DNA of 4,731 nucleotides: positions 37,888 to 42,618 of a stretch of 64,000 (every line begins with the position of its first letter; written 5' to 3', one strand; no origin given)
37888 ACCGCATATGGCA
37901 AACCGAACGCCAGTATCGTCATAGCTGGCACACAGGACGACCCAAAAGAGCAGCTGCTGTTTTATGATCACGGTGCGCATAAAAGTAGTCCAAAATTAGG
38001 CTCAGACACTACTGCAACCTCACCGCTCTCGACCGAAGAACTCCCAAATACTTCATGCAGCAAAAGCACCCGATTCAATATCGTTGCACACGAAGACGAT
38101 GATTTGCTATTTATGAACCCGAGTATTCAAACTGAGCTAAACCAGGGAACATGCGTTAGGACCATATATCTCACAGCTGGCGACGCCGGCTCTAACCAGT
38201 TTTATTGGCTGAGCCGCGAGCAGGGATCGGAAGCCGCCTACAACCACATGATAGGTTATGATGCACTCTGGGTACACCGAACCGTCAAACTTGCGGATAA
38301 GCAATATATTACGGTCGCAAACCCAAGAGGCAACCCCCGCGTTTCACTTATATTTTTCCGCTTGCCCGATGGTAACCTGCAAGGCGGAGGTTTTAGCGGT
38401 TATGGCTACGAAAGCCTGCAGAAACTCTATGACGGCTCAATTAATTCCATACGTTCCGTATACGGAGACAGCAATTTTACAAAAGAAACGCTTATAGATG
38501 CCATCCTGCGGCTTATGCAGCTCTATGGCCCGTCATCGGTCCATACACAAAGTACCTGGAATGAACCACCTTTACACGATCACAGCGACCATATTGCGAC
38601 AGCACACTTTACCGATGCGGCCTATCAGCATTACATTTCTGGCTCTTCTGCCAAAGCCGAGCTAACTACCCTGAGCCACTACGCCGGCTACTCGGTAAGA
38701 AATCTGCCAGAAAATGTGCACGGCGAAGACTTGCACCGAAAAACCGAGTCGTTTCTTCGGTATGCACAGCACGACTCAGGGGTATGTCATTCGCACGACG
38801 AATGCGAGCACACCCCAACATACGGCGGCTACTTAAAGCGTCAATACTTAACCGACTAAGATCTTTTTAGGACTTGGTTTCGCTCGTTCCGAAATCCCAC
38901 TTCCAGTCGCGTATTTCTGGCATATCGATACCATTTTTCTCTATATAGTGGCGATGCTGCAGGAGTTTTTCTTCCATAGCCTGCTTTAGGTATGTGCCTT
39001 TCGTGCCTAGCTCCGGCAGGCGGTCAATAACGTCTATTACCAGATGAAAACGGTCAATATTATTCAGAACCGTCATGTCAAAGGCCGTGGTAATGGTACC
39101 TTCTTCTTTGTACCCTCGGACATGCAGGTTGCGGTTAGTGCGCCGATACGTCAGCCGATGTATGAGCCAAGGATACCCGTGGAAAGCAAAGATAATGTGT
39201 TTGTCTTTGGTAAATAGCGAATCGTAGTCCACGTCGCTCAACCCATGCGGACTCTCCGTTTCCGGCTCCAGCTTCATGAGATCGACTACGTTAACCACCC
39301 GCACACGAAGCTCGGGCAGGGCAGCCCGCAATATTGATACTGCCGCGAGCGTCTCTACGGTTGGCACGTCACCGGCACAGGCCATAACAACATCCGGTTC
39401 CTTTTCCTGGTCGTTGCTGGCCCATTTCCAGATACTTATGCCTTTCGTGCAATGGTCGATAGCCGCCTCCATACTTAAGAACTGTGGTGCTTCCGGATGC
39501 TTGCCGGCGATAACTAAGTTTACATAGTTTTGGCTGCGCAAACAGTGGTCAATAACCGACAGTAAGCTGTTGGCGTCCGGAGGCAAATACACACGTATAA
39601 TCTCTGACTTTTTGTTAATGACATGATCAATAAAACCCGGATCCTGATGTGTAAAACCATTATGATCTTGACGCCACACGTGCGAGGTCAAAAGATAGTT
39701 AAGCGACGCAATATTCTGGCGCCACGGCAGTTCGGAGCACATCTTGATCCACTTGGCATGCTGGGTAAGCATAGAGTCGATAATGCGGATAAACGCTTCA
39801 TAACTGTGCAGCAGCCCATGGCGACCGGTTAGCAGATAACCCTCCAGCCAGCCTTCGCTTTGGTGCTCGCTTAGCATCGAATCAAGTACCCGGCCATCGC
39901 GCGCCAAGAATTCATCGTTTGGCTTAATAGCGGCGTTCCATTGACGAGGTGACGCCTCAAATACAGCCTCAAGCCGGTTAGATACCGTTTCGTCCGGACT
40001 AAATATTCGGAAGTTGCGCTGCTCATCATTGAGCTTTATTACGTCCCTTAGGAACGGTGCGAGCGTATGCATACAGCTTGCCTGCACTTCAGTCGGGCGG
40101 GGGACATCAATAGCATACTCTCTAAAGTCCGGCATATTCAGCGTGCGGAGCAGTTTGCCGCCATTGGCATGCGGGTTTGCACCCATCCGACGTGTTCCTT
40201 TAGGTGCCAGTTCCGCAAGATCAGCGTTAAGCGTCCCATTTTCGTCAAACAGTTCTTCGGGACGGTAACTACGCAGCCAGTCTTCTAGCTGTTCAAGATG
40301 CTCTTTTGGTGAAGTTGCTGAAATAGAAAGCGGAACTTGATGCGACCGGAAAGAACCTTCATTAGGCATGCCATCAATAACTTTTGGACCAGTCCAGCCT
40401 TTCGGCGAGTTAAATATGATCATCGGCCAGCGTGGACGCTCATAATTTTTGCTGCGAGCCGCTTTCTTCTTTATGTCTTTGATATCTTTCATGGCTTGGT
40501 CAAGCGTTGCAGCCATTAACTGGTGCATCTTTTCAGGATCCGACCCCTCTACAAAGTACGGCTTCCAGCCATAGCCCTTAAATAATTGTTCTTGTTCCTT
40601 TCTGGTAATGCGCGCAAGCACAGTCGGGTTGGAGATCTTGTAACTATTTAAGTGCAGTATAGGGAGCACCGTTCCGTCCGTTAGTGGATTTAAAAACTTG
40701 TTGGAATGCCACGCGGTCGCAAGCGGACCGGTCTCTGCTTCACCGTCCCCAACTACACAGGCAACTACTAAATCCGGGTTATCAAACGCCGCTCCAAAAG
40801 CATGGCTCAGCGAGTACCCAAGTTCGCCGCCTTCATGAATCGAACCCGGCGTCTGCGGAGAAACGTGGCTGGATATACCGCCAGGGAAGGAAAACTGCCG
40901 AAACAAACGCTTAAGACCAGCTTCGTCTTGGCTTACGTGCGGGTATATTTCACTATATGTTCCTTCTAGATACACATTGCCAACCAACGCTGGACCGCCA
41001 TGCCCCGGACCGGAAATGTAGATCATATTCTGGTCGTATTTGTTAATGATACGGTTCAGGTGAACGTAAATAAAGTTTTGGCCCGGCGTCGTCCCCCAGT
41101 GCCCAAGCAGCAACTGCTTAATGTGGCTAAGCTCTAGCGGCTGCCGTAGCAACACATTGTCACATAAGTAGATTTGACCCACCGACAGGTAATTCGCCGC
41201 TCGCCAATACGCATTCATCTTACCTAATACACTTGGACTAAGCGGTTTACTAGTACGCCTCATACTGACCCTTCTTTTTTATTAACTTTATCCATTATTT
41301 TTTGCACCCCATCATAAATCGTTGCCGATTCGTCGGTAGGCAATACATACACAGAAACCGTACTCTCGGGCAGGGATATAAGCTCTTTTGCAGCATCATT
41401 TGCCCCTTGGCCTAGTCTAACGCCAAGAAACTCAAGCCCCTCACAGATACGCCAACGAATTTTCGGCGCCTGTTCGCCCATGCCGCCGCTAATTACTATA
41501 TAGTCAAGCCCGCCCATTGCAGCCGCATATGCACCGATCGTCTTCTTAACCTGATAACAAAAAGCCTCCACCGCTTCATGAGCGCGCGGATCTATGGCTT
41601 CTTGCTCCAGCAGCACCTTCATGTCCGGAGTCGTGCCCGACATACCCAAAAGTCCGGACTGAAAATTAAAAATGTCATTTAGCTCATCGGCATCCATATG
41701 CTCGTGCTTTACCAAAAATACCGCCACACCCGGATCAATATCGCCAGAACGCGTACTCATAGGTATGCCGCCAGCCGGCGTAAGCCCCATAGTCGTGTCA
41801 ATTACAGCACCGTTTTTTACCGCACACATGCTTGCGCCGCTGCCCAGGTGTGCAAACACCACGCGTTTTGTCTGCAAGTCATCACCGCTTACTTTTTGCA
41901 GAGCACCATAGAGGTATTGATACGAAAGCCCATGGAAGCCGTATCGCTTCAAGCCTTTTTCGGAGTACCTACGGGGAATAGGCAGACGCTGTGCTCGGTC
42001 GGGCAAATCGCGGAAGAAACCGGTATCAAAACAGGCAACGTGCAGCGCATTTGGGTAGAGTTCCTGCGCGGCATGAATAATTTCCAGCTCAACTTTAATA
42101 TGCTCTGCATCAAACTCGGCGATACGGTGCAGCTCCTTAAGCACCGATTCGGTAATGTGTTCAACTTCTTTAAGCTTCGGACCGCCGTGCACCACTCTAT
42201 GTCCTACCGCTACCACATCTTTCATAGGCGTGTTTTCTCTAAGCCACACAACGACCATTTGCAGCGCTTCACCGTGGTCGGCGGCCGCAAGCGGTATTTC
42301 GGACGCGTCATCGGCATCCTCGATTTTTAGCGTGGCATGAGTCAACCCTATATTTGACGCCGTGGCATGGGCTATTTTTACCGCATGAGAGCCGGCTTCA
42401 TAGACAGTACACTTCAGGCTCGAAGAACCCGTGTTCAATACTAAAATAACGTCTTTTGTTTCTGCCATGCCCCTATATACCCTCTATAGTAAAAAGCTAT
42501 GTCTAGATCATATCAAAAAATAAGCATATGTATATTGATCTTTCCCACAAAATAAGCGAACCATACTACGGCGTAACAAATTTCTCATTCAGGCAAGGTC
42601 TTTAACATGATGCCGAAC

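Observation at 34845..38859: GtrB-GtrA-GT-C three-component glycosylation system with an LmbE deacetylase fused to the GT-C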

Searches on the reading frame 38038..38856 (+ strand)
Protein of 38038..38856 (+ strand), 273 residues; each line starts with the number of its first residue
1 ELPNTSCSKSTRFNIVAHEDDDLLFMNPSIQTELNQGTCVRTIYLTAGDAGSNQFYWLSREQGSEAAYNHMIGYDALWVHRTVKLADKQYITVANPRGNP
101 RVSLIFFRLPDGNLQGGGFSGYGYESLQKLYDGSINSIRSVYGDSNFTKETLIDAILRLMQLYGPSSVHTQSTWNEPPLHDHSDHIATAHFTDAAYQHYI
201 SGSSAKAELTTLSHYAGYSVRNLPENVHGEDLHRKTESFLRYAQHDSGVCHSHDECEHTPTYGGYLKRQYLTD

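Call 56: search_solved_structures(query=window:38038-38856:+, max_evalue=10, show_alignments=3)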
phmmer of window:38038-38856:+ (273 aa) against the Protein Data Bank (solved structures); distinct sequences matched with E-value up to 10: 0.

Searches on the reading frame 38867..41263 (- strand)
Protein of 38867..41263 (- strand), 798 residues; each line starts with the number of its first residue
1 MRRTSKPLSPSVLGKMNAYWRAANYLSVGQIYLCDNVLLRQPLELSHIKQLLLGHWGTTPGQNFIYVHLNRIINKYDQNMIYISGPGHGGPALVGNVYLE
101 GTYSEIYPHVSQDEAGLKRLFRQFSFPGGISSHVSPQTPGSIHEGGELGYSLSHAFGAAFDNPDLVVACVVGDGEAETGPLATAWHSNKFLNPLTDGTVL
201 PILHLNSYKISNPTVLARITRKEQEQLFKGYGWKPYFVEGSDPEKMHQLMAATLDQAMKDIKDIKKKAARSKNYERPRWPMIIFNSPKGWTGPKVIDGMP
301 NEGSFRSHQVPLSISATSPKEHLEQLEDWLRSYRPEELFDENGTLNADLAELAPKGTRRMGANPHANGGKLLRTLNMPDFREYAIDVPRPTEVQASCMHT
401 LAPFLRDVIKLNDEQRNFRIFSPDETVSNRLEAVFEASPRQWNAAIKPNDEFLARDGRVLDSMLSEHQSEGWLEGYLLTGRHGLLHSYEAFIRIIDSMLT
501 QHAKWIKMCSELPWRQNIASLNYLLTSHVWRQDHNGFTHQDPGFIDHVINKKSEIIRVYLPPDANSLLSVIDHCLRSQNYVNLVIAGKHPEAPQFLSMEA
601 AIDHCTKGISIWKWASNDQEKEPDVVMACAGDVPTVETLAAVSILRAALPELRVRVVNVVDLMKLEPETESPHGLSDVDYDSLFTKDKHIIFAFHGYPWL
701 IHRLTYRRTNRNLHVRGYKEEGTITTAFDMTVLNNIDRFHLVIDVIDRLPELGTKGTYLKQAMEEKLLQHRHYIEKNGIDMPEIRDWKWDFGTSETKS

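Call 3: search_protein_families(library=pfam, proteins=[window:38867-41263:-], max_evalue=0.01)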
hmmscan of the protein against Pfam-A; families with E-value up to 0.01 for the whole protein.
window:38867-41263:- (798 aa): 4 families
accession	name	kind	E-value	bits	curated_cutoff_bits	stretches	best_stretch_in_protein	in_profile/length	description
PF09364.15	XFP_N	-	1.8e-180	599.9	23.7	1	9-370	3-363/364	XFP N-terminal domain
PF09363.15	XFP_C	-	2.6e-95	318.1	23.4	1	591-789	3-202/202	XFP C-terminal domain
PF03894.20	XFP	-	4.4e-86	287.6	22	1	400-577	2-177/177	D-xylulose 5-phosphate/D-fructose 6-phosphate phosphoketolase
PF02775.26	TPP_enzyme_C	-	0.0075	16.5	21.9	0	146-175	28-57/151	Thiamine pyrophosphate enzyme, C-terminal TPP binding domain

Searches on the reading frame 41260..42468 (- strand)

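Call 3: search_protein_families(library=pfam, proteins=[window:41260-42468:-], max_evalue=0.01)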
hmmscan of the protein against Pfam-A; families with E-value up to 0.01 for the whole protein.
window:41260-42468:- (402 aa): 1 family
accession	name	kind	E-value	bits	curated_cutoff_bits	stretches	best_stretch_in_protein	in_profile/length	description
PF00871.23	Acetate_kinase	-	9.1e-101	337.8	22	1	7-384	1-390/392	Acetokinase family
